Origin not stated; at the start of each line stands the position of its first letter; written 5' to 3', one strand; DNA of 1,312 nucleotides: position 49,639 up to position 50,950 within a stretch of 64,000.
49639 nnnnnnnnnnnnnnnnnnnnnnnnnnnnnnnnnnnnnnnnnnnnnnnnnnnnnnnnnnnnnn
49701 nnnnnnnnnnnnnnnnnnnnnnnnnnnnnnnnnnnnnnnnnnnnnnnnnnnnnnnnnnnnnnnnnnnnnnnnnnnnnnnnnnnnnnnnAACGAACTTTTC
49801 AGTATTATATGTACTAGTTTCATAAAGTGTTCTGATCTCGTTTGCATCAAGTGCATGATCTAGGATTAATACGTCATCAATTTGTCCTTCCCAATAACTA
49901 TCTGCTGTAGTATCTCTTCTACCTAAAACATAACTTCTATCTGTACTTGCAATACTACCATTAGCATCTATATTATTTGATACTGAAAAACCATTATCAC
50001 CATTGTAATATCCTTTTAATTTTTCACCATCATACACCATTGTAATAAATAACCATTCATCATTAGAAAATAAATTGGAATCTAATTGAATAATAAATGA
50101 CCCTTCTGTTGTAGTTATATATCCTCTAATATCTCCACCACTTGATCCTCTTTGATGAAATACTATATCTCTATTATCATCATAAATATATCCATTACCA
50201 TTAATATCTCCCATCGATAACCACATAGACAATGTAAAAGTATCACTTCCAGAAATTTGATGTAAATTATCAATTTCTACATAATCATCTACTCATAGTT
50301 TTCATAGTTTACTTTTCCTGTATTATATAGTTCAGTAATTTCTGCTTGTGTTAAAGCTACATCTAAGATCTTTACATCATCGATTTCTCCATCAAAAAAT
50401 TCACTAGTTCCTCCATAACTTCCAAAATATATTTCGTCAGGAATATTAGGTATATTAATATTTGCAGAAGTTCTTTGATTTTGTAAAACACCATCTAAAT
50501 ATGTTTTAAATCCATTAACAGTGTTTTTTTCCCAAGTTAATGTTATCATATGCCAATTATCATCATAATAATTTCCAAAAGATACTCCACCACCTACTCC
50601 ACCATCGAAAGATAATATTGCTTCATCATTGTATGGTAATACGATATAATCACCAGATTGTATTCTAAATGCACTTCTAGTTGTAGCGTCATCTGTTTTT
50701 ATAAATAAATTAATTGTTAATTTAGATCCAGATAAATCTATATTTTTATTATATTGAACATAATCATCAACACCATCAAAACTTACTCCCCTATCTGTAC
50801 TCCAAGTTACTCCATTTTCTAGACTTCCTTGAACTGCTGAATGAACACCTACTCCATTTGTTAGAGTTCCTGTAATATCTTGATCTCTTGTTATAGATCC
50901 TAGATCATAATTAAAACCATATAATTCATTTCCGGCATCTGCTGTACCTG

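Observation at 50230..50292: The two giant LamG-repeat ORFs look like one gene of about 4270 aa broken by a +1 frameshift and stop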

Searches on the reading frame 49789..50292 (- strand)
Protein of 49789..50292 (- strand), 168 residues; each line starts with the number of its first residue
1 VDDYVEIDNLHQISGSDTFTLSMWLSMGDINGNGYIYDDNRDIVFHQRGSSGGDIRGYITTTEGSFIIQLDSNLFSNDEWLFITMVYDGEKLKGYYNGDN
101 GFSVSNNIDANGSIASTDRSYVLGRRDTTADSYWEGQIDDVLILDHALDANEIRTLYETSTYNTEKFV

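Call 57: predict_structure(alignment_id=A3)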
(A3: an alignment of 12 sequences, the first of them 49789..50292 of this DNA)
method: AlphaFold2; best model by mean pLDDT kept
length: 168 residues; sequences in the alignment: 12
mean_pLDDT: 60.8   pTM: 0.65
mean pLDDT of the five models: 60.8, 59.8, 59.3, 59.3, 58.0
residues with pLDDT >= 90: 0; 70-90: 57; 50-70: 56; < 50: 55
segments of 3 or more residues with pLDDT < 50: 1-3, 5-14, 32-38, 45-53, 103-112, 124-133
pLDDT, mean of each block of 10 residues (from residue 1): 43 61 75 44 47 52 56 64 81 77 42 52 42 64 86 87 64
secondary structure, 60 per line:
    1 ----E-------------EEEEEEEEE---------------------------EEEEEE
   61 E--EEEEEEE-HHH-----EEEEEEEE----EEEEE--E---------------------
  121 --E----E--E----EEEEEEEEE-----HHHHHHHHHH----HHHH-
elements in order: E19-27 E55-61 E64-70 E80-87 E92-96 E136-144 H150-159 H164-167

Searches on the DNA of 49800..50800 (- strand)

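Call 19: search_dna_similar(query=window:49800-50800:-, collection=phages, mode=distant)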
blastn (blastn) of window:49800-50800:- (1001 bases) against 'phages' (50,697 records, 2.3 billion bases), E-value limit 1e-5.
No match.
